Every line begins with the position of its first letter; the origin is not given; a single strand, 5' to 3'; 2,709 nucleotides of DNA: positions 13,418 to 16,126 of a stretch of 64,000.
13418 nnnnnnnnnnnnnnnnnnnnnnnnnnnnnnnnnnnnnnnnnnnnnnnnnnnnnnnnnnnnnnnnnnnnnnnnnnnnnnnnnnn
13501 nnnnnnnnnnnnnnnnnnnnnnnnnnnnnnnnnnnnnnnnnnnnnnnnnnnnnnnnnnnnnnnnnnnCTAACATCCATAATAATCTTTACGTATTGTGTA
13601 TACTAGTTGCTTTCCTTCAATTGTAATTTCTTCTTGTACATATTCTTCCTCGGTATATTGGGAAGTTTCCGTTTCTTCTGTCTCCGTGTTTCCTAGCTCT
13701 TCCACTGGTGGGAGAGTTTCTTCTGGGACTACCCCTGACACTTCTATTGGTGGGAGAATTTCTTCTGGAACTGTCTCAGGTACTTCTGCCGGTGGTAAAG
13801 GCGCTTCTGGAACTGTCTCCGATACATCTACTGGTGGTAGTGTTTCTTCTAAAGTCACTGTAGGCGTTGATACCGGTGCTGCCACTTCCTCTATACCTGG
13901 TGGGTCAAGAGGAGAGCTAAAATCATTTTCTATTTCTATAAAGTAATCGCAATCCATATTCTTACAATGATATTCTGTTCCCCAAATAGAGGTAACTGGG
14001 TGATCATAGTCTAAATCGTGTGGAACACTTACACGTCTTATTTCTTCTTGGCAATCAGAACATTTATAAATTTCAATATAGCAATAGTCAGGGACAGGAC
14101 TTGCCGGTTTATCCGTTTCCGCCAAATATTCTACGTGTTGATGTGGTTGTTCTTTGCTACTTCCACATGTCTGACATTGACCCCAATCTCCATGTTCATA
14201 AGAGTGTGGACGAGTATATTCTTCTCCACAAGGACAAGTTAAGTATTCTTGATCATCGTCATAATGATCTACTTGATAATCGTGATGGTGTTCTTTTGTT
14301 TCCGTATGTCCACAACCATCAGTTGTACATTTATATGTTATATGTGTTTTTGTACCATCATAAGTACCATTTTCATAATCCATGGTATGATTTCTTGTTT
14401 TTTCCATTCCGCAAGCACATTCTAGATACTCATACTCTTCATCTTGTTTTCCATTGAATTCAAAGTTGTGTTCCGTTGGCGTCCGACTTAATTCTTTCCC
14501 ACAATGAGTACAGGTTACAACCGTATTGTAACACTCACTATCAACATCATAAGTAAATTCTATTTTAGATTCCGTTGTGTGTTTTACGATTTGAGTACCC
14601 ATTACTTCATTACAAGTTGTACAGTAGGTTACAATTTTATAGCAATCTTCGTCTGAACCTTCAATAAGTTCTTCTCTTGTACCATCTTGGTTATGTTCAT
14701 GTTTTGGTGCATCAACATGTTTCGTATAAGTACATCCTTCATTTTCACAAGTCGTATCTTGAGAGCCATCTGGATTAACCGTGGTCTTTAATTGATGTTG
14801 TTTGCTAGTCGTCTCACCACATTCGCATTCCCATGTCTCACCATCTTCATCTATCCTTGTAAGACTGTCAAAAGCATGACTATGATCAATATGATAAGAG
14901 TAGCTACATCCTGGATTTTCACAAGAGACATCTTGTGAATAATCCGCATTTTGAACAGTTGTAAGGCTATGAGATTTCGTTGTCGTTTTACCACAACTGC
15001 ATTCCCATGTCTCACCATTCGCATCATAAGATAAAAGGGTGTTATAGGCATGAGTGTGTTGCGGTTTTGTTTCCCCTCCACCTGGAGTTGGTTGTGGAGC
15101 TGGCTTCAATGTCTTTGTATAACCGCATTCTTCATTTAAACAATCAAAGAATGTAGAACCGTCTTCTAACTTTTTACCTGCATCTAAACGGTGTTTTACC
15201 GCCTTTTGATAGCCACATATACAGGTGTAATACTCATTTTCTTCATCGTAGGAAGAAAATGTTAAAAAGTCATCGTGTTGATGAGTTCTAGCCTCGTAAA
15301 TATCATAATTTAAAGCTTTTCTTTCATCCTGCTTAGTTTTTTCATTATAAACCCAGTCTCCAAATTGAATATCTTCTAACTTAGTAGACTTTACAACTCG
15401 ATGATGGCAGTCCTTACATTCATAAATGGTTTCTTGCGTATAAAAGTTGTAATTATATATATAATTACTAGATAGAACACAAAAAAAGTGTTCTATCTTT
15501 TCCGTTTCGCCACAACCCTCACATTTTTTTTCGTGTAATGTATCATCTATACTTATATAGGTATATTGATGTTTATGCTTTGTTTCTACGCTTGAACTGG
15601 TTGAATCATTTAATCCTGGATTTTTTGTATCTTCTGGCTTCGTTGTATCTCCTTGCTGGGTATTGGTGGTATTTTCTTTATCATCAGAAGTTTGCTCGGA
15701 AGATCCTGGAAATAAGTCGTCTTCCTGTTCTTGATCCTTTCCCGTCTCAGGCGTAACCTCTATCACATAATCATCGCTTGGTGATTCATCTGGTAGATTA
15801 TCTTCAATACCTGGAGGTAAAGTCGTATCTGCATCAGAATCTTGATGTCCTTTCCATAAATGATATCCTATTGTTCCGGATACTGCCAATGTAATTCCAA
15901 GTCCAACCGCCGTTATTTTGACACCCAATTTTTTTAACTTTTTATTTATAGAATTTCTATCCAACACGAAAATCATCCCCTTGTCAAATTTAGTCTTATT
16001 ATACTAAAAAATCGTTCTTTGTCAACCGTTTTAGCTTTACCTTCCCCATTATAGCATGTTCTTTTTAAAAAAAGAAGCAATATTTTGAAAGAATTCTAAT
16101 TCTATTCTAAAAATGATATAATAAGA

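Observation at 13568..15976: Extracytoplasmic protein with about eight tandem Cys4/His-rich modules (novel metal-binding repeat?)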

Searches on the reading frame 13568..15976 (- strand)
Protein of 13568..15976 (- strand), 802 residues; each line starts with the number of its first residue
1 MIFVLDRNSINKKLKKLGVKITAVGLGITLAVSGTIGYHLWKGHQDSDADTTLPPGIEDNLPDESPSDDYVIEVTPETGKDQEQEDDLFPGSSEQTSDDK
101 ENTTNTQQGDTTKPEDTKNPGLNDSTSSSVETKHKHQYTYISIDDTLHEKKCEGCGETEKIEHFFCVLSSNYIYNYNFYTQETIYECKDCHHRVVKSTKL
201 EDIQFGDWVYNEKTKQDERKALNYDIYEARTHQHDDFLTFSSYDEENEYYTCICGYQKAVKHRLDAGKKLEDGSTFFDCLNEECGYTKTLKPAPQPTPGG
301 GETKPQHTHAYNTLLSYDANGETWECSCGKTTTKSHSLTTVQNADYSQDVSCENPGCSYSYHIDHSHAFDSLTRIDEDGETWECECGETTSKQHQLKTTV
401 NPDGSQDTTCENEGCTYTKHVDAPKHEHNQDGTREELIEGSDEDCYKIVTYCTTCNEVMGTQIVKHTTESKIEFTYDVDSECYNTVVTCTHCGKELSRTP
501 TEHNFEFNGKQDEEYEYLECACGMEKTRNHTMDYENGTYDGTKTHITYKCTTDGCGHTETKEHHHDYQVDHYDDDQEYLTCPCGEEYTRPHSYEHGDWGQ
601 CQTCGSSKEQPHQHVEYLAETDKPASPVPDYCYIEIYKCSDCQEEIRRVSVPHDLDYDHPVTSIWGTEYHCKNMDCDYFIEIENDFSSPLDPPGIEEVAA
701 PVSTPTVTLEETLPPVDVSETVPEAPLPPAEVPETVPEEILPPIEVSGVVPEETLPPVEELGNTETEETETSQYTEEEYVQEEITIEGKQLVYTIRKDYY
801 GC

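Call 3: search_protein_families(library=pfam, proteins=[window:13568-15976:-], max_evalue=1)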
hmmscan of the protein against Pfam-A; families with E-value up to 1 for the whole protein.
window:13568-15976:- (802 aa): 5 families
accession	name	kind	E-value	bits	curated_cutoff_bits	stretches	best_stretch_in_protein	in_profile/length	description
PF02892.21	zf-BED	-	0.033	14.7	20.6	1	484-499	14-29/44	BED zinc finger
PF23455.1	DUF7129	-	0.039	14.2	30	1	180-200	7-27/45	Domain of unknown function (DUF7129)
PF18608.7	XAF1_C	-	0.047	13.7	25.8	0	479-493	10-24/54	XIAP-associated factor 1 C-terminal domain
PF12523.13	DUF3725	-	0.095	13.5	22.8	1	314-334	50-71/74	Protein of unknown function (DUF3725)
PF21737.2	DUF6865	-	0.27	11.7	23.2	0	423-450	3-30/71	Family of unknown function (DUF6865)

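Call 4: search_protein_families(library=ncbifam, proteins=[window:13568-15976:-], max_evalue=1)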
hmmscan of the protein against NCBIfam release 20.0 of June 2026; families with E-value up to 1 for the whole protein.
window:13568-15976:- (802 aa): 0 families

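Call 6: find_homologous_proteins(query=window:13568-15976:-, max_evalue=0.001)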
Query window:13568-15976:- (802 aa): 2 proteins with E <= 0.001 among 6066 candidates.
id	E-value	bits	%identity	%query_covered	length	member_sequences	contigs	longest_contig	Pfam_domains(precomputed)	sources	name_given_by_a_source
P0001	0.0e+0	1888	100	100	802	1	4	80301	-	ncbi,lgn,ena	-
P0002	9.3e-42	162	34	40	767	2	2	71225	-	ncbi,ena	-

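Call 7: search_solved_structures(query=window:13568-15976:-, max_evalue=10, show_alignments=2)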
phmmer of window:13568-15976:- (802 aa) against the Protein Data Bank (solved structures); distinct sequences matched with E-value up to 10: 5.
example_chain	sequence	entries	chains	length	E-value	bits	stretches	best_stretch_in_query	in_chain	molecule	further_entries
6b67_A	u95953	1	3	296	0.3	12.6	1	438-494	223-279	Protein phosphatase 1A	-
4ra2_A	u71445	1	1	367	0.36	12.4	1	438-494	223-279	Protein phosphatase 1A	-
4rag_A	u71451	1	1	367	0.36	12.4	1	438-494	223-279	Protein phosphatase 1A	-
4raf_A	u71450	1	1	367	0.36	12.4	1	438-494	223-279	Protein phosphatase 1A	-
1a6q_A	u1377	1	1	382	0.38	12.3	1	438-494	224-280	PHOSPHATASE 2C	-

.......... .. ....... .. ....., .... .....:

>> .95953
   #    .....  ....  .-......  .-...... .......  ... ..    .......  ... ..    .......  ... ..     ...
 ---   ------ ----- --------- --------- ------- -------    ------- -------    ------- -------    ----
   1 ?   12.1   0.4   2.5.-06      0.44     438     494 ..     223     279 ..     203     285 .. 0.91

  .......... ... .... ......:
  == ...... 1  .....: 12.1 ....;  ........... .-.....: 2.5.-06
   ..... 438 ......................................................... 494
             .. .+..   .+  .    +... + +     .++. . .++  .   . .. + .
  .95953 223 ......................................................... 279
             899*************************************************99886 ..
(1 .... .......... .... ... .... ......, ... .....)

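Call 10: find_encoding_contigs(protein=P0002, flank=10000, max_places=4)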
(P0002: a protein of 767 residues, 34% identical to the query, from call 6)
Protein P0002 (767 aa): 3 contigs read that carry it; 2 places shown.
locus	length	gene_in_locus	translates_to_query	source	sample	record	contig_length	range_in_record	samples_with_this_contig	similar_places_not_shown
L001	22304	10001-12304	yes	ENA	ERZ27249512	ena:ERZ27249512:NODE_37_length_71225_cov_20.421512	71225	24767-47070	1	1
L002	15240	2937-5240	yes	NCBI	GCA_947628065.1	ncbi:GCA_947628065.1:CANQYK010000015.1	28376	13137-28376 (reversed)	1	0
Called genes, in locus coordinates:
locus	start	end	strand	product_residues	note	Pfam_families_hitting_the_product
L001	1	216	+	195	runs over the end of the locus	PF09997:DUF2238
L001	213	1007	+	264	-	PF01501:Glyco_transf_8, PF18404:Glyco_transf_24 (weak)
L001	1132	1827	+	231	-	PF00072:Response_reg, PF00486:Trans_reg_C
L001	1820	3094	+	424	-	PF00512:HisKA, PF02518:HATPase_c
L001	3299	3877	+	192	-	PF06541:ABC_trans_CmpB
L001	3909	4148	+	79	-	PF13192:Thioredoxin_3, PF13462:Thioredoxin_4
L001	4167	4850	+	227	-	PF04298:Zn_peptidase_2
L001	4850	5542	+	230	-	PF04607:RelA_SpoT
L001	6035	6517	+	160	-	-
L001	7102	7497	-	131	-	-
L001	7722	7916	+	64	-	-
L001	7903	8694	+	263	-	PF00528:BPD_transp_1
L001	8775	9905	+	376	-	PF24591:Phage_YunG-like, PF03496:ADPrib_exo_Tox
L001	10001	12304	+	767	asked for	-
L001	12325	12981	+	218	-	-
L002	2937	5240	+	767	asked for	-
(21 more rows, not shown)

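Call 11: find_encoding_contigs(protein=P0001, flank=10000, max_places=4)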
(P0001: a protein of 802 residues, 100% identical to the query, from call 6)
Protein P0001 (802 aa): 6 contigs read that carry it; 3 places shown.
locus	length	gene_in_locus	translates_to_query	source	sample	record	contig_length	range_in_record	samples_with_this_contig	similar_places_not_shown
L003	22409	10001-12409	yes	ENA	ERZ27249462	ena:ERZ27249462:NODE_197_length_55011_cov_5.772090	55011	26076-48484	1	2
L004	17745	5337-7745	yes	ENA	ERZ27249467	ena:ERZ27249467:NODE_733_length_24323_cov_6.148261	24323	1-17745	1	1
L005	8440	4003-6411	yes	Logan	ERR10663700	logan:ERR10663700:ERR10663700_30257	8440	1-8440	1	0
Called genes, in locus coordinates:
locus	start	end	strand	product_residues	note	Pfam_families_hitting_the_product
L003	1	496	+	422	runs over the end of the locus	-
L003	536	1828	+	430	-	PF00919:UPF0004, PF04055:Radical_SAM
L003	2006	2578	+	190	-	PF00165:HTH_AraC, PF12833:HTH_18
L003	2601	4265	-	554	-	PF06418:CTP_synth_N, PF00117:GATase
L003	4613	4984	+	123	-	PF04383:KilA-N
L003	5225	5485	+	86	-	-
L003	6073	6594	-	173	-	-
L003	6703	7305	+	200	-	PF00583:Acetyltransf_1, PF13420:Acetyltransf_4 (weak), PF13673:Acetyltransf_10, PF13508:Acetyltransf_7, PF08445:FR47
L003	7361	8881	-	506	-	PF00331:Glyco_hydro_10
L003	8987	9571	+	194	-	-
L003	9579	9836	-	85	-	PF07866:DUF1653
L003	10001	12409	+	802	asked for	-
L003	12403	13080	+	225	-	-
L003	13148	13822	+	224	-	-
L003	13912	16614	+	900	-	PF13629:T2SS-T3SS_pil_N (weak), PF12733:Cadherin-like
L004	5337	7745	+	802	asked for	-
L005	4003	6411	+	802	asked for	-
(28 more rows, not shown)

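Call 43: find_related_loci(query=window:13568-15976:-, collection=genome_contigs, flank=10000)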
Query window:13568-15976:- (802 aa) in genome_contigs; peptide patterns used: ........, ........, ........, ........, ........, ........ (x = any residue, [..] = any of these).
49 stretches matched a pattern, but none encodes a relative of the query by tblastn (E <= 1e-3).

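Call 91: list_cluster_members(proteins=[P0001, P0002, P0008, P0016, P0013, P0018, P0085, P0050, P0086])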
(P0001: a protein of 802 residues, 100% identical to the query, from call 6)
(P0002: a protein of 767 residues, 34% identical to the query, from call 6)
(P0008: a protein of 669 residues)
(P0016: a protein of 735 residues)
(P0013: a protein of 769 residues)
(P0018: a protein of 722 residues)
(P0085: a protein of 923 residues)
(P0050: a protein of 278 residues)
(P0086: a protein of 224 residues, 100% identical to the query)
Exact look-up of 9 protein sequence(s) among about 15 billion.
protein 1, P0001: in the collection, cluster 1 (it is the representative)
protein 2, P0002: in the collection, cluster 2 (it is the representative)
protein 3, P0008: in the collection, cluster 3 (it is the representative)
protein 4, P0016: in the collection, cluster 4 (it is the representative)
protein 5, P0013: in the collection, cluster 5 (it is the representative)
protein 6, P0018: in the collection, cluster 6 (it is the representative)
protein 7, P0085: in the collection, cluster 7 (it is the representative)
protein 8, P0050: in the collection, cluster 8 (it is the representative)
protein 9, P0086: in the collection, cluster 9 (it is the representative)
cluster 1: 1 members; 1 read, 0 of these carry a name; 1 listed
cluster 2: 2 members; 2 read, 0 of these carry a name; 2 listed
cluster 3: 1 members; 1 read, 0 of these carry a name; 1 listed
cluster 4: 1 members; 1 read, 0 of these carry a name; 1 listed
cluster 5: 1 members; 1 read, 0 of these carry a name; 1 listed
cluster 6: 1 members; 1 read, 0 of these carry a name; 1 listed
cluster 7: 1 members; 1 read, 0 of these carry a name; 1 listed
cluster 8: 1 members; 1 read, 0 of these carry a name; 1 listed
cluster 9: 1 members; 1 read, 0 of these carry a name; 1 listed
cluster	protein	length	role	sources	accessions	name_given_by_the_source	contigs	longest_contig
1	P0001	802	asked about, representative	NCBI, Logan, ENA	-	-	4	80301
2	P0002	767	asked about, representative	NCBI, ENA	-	-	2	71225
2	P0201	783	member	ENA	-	-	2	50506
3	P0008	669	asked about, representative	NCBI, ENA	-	-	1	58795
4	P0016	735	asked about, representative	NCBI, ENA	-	-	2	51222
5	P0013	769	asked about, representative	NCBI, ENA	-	-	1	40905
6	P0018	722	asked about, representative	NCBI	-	-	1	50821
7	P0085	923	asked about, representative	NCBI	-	-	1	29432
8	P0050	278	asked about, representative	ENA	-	-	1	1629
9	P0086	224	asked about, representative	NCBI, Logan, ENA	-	-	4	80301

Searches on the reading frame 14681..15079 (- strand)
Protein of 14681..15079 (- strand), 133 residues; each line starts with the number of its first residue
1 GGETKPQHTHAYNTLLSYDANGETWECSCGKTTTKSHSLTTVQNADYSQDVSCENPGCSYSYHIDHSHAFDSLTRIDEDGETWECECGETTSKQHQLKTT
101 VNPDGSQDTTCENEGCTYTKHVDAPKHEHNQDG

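Call 44: predict_structure(alignment_id=A4)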
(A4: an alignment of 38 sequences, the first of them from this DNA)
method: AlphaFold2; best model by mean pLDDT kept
length: 133 residues; sequences in the alignment: 38
mean_pLDDT: 94.2   pTM: 0.64
mean pLDDT of the five models: 94.2, 93.6, 93.2, 91.5, 89.7
residues with pLDDT >= 90: 116; 70-90: 13; 50-70: 3; < 50: 1
segments of 3 or more residues with pLDDT < 50: none
pLDDT, mean of each block of 10 residues (from residue 1): 78 97 97 98 96 98 96 97 96 98 97 97 89 69
secondary structure, 60 per line:
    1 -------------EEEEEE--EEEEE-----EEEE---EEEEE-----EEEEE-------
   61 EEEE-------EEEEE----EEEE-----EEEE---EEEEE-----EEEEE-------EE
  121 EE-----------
elements in order: E14-19 E22-26 E32-35 E39-43 E49-53 E61-64 E72-76 E81-84 E90-93 E97-101 E107-111 E119-122

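Call 57: fold_search(model_id=the predicted structure, library=pdb)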
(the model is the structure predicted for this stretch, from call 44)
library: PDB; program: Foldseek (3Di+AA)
matches with E <= 10: 691; with E <= 0.001: 0
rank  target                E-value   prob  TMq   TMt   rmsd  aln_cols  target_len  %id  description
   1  8xgc_M                4.4e-02  0.51  0.17  0.08  17.4       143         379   10  Structure of yeast replisome associated with FACT and histone hexamer, Composite map (released 2024-02-14)
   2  7nit_F                7.1e-02  0.85  0.25  0.04  14.4       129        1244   12  X-ray structure of a multidomain BbgIII from Bifidobacterium bifidum (released 2021-12-22)
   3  7nit_C                7.5e-02  0.84  0.25  0.04  14.7       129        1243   12  X-ray structure of a multidomain BbgIII from Bifidobacterium bifidum (released 2021-12-22)
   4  6r5y_B                7.9e-02  0.30  0.15  0.12  17.6       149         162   11  8-bladed beta-propeller formed by two 4-bladed fragments (released 2019-11-13)
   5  7nit_A                8.3e-02  0.84  0.25  0.04  14.1       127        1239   12  X-ray structure of a multidomain BbgIII from Bifidobacterium bifidum (released 2021-12-22)
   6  7nky_O                1.1e-01  0.41  0.20  0.07  19.7       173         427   11  RNA Polymerase II-Spt4/5-nucleosome-FACT structure (released 2021-07-07)
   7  4gzv_H                1.2e-01  0.18  0.16  0.16  32.5       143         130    9  Crystal structure of a lipocalin family protein (BACOVA_00364) from Bacteroides ovatus ATCC 8483 at 1.95 A resolution (released 2012-11-07)
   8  8bn3_eI               1.3e-01  0.21  0.17  0.16  20.6       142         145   10  Yeast 80S, ES7s delta, eIF5A, Stm1 containing (released 2024-01-10)
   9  4gzv_B                1.8e-01  0.15  0.16  0.16  28.4       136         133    9  Crystal structure of a lipocalin family protein (BACOVA_00364) from Bacteroides ovatus ATCC 8483 at 1.95 A resolution (released 2012-11-07)
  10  7nit_B                2.0e-01  0.66  0.25  0.04  14.0       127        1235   12  X-ray structure of a multidomain BbgIII from Bifidobacterium bifidum (released 2021-12-22)
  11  7nit_D                2.6e-01  0.60  0.25  0.04  14.6       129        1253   12  X-ray structure of a multidomain BbgIII from Bifidobacterium bifidum (released 2021-12-22)
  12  9lvk_K                2.6e-01  0.28  0.20  0.05  17.9       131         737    7  Cryo-EM structure of CASTOR1 bound human GATOR2 complex (released 2025-08-13)
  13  6tjc_A                2.8e-01  0.33  0.19  0.20  16.9       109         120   12  Crystal structure of the computationally designed Cake3 protein (released 2020-05-06)
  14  3p1l                  3.3e-01  0.14  0.17  0.08  19.2       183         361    8  Crystal structure of Escherichia coli BamB, a lipoprotein component of the beta-barrel assembly machinery complex, nativ (released 2010-12-22)
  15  9lvk_A                3.4e-01  0.16  0.18  0.05  18.5       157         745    8  Cryo-EM structure of CASTOR1 bound human GATOR2 complex (released 2025-08-13)
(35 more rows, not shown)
